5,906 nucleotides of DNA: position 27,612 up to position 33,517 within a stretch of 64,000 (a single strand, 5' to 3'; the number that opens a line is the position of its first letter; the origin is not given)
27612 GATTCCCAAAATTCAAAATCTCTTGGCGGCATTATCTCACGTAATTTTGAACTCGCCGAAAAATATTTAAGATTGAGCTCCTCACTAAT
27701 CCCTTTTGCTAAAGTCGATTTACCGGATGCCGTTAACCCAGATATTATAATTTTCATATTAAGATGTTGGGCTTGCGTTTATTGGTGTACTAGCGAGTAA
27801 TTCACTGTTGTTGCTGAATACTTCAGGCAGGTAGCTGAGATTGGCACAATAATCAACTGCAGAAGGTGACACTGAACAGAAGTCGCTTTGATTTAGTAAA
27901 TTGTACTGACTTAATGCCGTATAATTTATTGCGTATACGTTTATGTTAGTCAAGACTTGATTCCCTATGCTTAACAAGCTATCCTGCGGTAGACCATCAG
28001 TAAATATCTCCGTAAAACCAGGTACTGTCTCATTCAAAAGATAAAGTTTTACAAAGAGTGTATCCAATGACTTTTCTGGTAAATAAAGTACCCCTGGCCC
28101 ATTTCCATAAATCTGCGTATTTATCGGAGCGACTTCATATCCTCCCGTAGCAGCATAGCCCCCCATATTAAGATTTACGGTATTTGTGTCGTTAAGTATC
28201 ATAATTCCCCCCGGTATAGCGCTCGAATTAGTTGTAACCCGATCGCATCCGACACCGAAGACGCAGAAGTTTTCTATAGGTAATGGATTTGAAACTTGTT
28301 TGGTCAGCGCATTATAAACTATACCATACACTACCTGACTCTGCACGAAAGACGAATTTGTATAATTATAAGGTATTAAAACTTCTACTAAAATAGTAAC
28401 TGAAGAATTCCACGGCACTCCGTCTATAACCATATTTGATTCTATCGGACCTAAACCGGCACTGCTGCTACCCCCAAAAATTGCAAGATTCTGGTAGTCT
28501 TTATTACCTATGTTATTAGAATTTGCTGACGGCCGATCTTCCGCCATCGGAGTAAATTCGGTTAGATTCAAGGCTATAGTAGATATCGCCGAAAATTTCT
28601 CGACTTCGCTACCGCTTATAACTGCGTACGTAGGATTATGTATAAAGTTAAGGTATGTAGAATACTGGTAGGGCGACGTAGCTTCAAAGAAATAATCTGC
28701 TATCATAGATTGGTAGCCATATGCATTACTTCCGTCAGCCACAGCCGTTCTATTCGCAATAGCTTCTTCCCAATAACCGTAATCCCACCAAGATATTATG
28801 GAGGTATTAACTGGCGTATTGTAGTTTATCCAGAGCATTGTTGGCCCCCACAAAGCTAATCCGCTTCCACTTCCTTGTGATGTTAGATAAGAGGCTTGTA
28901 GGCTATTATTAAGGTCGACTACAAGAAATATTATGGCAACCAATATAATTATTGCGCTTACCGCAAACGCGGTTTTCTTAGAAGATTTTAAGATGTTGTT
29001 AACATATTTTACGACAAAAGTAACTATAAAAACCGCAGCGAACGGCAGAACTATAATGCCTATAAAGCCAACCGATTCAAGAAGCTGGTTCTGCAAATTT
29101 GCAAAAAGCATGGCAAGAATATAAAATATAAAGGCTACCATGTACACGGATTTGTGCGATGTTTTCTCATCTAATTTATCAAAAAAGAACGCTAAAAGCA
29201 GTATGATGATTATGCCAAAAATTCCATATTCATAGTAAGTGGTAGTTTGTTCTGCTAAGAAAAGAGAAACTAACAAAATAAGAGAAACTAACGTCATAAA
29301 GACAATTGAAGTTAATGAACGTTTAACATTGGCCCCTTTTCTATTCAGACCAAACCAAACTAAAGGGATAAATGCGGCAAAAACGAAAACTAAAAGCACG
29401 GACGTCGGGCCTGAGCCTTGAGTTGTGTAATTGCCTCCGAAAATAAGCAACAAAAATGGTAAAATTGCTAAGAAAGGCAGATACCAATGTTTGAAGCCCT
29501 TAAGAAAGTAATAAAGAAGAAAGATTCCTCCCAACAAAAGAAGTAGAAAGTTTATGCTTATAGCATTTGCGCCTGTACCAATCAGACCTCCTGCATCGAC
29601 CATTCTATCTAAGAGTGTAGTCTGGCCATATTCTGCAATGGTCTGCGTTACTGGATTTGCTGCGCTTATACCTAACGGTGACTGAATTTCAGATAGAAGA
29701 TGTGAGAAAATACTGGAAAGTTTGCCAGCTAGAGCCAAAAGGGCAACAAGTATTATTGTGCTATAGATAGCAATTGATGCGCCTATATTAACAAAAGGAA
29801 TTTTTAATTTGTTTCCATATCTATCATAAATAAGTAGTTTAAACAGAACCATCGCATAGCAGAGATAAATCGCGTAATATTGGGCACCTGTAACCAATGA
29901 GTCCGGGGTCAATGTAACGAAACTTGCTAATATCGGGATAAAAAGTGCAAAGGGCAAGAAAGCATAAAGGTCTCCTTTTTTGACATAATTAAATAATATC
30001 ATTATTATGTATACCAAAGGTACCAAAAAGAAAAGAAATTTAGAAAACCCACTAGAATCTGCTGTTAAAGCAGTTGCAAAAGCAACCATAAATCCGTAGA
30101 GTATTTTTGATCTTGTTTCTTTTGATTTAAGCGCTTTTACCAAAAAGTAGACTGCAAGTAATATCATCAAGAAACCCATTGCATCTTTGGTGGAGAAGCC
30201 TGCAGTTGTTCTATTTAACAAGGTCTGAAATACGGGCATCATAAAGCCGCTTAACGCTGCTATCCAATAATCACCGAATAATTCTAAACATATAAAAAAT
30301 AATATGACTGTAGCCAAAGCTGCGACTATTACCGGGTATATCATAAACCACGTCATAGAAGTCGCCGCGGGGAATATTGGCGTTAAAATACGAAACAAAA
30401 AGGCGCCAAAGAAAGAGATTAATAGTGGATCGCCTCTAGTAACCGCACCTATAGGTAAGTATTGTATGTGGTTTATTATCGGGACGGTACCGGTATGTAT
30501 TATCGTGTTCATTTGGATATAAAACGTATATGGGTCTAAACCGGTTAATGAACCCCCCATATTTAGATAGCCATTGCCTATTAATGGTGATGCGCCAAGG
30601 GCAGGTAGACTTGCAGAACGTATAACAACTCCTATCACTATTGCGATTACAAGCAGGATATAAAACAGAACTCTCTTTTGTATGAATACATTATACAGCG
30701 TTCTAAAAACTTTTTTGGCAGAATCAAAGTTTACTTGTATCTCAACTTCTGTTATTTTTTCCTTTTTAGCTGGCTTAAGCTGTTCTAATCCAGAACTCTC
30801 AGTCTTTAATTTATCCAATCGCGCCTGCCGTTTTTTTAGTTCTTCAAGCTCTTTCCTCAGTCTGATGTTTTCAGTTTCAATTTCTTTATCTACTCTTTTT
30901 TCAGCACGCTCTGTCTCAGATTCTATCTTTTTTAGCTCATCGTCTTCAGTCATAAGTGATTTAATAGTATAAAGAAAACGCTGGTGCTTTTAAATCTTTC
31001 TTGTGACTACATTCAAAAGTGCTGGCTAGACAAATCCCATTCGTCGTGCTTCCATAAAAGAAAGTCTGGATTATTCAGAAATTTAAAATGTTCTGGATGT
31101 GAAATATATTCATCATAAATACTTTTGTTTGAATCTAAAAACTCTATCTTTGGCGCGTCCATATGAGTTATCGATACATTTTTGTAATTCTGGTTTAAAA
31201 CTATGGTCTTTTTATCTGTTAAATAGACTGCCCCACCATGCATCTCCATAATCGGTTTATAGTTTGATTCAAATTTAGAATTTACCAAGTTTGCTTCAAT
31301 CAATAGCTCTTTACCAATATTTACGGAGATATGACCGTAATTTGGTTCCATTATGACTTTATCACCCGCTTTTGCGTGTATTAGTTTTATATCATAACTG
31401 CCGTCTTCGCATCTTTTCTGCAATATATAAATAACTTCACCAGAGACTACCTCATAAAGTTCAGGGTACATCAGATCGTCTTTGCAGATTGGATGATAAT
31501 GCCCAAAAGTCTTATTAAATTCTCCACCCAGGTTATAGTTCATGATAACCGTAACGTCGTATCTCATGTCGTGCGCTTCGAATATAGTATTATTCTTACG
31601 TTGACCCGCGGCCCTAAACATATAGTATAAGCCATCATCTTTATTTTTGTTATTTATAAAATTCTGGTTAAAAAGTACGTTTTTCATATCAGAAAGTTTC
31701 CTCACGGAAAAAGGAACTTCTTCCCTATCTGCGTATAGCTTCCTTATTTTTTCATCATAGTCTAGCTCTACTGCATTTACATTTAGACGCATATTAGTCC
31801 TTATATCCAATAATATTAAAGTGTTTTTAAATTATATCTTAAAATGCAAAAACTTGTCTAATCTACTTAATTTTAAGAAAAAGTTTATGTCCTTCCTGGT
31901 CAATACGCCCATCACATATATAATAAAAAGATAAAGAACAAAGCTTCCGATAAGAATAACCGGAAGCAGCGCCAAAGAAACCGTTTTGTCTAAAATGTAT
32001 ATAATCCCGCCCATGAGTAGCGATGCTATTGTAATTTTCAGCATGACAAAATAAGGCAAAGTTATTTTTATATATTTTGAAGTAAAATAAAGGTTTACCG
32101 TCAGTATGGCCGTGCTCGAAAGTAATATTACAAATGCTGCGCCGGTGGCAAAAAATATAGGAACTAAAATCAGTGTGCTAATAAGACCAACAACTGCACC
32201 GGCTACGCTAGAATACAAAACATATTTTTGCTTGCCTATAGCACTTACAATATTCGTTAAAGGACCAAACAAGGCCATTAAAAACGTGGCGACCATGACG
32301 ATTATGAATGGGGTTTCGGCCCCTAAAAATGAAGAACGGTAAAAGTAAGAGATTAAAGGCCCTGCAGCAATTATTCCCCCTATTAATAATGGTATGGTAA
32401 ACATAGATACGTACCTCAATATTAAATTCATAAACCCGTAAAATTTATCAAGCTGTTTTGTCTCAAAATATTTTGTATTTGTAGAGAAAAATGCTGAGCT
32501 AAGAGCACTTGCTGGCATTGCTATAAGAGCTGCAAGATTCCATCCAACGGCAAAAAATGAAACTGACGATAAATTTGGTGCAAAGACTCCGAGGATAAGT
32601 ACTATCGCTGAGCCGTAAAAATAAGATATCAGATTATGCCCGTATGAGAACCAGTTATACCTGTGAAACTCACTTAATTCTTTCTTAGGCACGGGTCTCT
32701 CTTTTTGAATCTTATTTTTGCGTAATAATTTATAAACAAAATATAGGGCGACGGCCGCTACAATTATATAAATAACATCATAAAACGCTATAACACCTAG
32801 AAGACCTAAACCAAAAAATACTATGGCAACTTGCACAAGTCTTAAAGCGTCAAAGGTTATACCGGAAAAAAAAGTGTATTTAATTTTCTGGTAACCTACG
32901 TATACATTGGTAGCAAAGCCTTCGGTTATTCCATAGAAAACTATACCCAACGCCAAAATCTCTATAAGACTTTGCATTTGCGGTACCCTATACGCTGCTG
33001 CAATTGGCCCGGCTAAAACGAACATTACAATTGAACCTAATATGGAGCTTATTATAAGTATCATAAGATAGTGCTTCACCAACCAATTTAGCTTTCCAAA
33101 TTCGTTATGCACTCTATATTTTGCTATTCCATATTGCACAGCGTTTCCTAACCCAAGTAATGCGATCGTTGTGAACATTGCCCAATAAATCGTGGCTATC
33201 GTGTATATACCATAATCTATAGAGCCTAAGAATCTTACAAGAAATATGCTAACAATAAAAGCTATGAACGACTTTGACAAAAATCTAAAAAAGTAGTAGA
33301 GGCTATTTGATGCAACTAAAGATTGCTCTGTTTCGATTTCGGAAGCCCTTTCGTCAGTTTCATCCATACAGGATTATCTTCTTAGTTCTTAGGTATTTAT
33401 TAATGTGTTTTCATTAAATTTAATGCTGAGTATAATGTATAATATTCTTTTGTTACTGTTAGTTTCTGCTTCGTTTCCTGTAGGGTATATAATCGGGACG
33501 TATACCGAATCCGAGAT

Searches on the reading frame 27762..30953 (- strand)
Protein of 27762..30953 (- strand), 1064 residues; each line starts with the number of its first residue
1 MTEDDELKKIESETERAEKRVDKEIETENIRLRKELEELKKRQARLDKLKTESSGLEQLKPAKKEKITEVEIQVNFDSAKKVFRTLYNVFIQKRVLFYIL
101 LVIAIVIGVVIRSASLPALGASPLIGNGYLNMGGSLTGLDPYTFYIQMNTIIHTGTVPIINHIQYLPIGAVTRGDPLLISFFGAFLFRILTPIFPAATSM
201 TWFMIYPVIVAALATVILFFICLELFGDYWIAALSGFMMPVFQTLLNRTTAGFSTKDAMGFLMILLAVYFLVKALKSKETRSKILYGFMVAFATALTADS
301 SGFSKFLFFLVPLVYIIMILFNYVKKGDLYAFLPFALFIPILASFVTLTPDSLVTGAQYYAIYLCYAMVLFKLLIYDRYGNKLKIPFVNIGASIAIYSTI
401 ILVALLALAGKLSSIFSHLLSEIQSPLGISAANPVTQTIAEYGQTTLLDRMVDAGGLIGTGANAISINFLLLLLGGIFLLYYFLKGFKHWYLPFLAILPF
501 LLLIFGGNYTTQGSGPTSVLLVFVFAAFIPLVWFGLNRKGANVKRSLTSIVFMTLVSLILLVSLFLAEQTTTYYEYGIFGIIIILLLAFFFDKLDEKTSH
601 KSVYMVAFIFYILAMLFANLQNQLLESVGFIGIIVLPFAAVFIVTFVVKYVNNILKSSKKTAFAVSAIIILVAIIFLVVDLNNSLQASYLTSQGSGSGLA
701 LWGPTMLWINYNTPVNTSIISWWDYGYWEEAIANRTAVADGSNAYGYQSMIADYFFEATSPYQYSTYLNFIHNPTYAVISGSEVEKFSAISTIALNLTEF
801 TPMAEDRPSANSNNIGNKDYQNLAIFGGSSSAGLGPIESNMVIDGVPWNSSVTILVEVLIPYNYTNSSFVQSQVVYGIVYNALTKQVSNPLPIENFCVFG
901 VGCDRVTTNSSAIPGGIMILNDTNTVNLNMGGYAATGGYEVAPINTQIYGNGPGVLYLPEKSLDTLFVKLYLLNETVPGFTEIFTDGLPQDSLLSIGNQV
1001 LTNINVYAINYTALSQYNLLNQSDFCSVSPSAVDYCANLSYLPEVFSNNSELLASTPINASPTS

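Call 42: search_protein_families(library=pfam, proteins=[window:27762-30953:-], max_evalue=0.00001)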
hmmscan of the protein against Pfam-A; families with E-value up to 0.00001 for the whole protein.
window:27762-30953:- (1064 aa): 1 family
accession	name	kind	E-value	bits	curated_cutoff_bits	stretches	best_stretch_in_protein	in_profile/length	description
PF02516.20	STT3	-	1.8e-06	28.1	24.5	1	138-411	31-272/405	Oligosaccharyl transferase STT3, N-terminal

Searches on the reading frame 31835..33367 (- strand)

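Call 42: search_protein_families(library=pfam, proteins=[window:31835-33367:-], max_evalue=0.00001)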
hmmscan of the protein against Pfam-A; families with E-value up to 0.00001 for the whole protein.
window:31835-33367:- (511 aa): 2 families
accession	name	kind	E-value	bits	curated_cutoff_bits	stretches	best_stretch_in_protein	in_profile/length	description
PF01943.22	Polysacc_synt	-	1.2e-14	54.8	28.2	1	20-284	3-256/274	Polysaccharide biosynthesis protein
PF13440.11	Polysacc_synt_3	-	1.5e-14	54.4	23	1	43-348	2-289/293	Polysaccharide biosynthesis protein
